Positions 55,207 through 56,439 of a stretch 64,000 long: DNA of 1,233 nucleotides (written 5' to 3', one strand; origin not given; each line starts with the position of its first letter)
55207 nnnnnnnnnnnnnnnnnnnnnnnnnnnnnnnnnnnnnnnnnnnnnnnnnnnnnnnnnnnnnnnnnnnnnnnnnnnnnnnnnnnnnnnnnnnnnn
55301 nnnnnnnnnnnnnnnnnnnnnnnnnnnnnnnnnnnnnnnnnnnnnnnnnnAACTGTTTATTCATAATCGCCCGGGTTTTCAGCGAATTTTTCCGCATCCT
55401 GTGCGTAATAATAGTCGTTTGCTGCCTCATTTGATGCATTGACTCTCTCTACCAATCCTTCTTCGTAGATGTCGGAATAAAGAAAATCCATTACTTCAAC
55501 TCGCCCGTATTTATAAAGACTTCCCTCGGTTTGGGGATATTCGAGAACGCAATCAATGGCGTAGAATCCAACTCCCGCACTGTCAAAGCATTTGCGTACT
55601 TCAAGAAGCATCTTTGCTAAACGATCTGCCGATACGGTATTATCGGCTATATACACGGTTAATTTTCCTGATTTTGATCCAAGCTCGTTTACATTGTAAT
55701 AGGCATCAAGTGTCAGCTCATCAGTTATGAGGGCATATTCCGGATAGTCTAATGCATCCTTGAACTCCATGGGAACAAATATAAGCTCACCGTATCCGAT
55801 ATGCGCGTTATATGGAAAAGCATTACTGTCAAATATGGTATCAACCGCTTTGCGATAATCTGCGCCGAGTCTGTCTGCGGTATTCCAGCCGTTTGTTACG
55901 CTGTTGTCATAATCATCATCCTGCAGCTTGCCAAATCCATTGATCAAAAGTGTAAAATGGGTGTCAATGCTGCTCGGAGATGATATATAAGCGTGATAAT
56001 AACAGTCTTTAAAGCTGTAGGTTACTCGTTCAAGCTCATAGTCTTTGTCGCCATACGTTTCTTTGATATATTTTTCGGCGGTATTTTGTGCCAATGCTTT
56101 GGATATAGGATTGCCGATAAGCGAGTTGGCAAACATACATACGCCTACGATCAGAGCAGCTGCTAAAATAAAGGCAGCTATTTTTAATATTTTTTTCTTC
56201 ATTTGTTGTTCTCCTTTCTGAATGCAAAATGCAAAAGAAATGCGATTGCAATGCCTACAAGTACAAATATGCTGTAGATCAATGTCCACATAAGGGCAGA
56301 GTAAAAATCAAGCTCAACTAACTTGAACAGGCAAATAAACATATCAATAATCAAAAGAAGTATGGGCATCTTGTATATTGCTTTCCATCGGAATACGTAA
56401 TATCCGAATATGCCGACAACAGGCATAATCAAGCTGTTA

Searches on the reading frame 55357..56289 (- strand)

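Call 4: search_protein_families(library=pfam, proteins=[window:55357-56289:-], max_evalue=0.01)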
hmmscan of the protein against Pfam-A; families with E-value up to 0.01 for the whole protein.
window:55357-56289:- (310 aa): 2 families
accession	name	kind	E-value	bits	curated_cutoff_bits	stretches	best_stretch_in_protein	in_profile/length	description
PF25425.1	YfjL_N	-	1.3e-16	61.1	27.8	1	36-120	3-89/97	YfjL-like, N-terminal domain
PF24911.1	YfjL_C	-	0.0015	19.5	28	1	189-260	29-91/117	YfjL-like C-terminal domain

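Call 60: search_protein_families(library=padloc, proteins=[window:55357-56289:-], max_evalue=0.01)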
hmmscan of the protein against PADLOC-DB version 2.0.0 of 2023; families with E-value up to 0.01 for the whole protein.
window:55357-56289:- (310 aa): 0 families
